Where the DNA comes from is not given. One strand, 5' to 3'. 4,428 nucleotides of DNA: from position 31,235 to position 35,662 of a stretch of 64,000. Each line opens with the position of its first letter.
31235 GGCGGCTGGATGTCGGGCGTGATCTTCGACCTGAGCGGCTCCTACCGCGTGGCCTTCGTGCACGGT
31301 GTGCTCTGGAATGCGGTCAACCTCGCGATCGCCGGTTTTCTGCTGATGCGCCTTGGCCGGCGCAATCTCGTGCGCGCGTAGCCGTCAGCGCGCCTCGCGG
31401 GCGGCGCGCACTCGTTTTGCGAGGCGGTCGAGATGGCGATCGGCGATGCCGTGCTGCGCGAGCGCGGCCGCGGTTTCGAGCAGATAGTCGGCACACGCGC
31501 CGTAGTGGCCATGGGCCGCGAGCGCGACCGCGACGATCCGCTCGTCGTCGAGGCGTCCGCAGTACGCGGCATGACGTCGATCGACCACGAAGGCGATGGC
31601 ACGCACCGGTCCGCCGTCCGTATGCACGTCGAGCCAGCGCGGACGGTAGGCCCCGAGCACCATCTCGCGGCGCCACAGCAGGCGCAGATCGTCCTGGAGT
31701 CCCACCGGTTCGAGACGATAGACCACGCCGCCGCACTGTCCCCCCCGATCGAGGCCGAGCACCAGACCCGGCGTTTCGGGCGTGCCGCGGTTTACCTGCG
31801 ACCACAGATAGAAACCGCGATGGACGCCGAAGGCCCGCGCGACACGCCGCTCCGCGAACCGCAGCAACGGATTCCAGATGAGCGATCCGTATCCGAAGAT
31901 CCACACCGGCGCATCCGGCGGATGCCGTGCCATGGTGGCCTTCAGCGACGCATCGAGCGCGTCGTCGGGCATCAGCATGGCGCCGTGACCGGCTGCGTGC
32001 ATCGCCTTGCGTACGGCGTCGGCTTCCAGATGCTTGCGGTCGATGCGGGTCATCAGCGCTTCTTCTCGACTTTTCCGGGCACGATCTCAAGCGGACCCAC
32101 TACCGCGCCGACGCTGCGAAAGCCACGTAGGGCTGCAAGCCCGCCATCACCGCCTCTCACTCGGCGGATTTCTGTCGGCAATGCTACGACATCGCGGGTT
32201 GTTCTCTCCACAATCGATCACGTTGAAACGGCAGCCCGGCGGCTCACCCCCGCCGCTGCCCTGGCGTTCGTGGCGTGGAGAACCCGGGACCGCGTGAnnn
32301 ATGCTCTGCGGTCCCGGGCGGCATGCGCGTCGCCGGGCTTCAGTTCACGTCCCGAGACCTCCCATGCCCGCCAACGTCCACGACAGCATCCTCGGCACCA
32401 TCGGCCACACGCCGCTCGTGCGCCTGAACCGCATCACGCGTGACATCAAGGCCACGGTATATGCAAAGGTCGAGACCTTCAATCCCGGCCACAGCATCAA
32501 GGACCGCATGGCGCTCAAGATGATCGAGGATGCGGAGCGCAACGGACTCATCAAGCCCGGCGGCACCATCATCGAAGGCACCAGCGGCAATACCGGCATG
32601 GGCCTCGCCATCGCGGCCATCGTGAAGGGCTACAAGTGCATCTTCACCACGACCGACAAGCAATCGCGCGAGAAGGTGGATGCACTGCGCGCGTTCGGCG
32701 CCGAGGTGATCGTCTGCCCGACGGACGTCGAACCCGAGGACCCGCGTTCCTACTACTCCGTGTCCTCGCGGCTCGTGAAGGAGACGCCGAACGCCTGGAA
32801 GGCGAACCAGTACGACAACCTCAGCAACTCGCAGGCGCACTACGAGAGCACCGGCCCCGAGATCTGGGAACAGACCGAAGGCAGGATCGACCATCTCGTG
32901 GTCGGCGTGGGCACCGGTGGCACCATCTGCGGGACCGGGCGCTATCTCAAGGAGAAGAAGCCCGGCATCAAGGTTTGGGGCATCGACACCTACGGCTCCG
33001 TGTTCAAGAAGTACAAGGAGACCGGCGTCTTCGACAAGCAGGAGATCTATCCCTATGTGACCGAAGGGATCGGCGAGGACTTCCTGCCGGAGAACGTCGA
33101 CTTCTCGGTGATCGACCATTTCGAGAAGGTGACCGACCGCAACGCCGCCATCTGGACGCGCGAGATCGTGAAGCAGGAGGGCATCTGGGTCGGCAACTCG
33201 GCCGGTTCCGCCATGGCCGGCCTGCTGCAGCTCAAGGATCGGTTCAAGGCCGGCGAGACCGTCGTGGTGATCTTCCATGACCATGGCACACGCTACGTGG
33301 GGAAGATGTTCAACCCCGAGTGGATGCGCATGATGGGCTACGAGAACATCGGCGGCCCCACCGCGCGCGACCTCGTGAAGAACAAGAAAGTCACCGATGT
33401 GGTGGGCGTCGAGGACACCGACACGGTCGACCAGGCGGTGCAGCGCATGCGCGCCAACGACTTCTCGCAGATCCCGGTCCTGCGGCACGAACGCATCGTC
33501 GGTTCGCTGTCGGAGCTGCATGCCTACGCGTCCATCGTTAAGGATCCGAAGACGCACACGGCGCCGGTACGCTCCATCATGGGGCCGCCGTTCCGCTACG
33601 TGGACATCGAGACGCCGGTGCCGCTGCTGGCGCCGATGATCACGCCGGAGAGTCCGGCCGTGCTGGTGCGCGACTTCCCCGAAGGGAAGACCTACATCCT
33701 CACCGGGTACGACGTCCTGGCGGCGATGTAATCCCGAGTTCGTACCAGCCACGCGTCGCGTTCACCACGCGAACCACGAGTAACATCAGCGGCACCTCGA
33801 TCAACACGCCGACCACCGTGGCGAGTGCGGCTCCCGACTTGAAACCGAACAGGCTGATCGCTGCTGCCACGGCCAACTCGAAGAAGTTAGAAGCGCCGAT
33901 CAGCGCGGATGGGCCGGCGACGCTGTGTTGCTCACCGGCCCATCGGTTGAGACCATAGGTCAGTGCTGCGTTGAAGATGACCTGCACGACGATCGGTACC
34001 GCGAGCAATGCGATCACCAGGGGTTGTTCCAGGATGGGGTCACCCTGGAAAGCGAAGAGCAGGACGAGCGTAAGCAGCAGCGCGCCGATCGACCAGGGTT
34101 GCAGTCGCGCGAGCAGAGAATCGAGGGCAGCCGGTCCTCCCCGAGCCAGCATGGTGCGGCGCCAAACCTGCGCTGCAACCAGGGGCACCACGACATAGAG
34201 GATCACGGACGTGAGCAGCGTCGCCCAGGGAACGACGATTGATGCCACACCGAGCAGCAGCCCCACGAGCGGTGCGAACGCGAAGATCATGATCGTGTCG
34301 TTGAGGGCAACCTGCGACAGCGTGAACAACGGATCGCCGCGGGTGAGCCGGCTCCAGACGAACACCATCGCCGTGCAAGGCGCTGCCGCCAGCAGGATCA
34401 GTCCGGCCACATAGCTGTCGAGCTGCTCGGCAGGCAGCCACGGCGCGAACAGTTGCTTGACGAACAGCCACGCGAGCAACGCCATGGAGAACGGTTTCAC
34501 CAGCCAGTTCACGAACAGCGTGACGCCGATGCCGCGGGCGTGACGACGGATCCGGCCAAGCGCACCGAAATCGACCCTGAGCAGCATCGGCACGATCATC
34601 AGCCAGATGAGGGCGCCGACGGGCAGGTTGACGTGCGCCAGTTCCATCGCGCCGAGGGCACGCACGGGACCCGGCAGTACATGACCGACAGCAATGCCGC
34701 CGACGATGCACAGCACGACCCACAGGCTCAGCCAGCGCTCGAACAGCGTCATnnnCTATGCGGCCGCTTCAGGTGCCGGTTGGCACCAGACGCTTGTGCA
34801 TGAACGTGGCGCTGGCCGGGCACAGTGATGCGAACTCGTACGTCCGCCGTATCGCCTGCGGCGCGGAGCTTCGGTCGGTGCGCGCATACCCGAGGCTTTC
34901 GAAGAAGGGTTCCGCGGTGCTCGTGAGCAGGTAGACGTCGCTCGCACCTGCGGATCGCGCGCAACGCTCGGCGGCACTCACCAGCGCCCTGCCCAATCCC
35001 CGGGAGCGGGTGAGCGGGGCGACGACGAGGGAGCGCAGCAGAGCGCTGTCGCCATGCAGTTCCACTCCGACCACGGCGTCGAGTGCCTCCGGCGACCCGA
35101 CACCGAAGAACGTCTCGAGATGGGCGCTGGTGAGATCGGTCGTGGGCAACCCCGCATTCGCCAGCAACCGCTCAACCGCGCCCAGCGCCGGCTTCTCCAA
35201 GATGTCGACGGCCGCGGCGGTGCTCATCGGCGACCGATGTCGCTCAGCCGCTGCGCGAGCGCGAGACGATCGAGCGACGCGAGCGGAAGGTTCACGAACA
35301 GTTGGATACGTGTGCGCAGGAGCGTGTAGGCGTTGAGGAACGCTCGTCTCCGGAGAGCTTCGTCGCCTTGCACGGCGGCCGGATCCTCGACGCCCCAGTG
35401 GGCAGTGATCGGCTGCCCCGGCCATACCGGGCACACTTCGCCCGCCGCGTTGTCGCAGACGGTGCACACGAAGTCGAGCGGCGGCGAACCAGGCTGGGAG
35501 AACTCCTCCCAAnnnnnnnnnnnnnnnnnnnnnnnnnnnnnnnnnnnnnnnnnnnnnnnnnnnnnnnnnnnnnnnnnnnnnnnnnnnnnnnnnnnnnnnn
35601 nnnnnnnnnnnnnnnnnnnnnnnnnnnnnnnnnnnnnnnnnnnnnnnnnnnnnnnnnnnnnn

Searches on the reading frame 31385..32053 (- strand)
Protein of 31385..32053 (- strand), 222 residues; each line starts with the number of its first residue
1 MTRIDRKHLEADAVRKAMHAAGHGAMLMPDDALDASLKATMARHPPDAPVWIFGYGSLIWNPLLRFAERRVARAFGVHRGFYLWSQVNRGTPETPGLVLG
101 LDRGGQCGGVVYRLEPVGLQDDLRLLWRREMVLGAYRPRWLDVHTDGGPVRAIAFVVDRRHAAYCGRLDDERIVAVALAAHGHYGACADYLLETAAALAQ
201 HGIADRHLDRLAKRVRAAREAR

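Call 55: search_protein_families(library=pfam, proteins=[window:31385-32053:-], max_evalue=0.0001)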
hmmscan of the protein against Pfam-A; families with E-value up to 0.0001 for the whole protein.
window:31385-32053:- (222 aa): 1 family
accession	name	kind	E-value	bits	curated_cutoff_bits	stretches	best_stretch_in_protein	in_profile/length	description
PF04752.17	ChaC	-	1.1e-36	127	21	1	50-217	1-175/176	ChaC-like protein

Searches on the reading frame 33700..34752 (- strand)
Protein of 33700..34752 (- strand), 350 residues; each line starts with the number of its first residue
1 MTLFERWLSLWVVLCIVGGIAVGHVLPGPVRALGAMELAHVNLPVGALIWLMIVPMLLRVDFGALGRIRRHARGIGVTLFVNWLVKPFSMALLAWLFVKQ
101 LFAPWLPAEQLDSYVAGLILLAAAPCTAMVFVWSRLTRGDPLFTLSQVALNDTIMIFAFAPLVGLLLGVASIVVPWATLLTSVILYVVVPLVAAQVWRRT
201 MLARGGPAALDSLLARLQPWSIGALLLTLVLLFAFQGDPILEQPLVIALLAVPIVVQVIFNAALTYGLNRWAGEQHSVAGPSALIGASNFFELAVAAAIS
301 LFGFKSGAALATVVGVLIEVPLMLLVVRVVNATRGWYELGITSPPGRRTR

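Call 19: search_protein_families(library=pfam, proteins=[window:33700-34752:-], max_evalue=0.0001)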
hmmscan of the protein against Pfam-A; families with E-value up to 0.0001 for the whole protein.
window:33700-34752:- (350 aa): 2 families
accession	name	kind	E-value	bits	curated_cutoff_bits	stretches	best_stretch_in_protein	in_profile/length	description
PF01758.21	SBF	-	7.4e-30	104.5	24.3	1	49-242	4-190/191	Sodium Bile acid symporter family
PF13593.11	SBF_like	-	2.4e-05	24.2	25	1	64-317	52-295/313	SBF-like CPA transporter family (DUF4137)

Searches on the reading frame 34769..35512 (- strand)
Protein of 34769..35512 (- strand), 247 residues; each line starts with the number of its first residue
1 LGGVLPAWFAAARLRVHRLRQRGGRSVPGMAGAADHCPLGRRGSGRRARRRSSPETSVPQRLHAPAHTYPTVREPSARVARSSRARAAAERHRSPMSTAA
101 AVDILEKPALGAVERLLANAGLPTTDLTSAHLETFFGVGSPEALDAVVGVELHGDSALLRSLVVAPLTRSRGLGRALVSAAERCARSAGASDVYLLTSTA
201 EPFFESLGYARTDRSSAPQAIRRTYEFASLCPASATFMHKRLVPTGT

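Call 55: search_protein_families(library=pfam, proteins=[window:34769-35512:-], max_evalue=0.0001)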
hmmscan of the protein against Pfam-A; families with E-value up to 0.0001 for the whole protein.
window:34769-35512:- (247 aa): 3 families
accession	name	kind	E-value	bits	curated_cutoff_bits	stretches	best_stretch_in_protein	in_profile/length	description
PF13508.13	Acetyltransf_7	-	5.5e-08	33.5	27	1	149-210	19-83/84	Acetyltransferase (GNAT) domain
PF13673.13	Acetyltransf_10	-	1e-05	25.9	23.6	1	147-216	42-114/128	Acetyltransferase (GNAT) domain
PF00583.31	Acetyltransf_1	-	1.4e-05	25.8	20.7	1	154-209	57-116/116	Acetyltransferase (GNAT) family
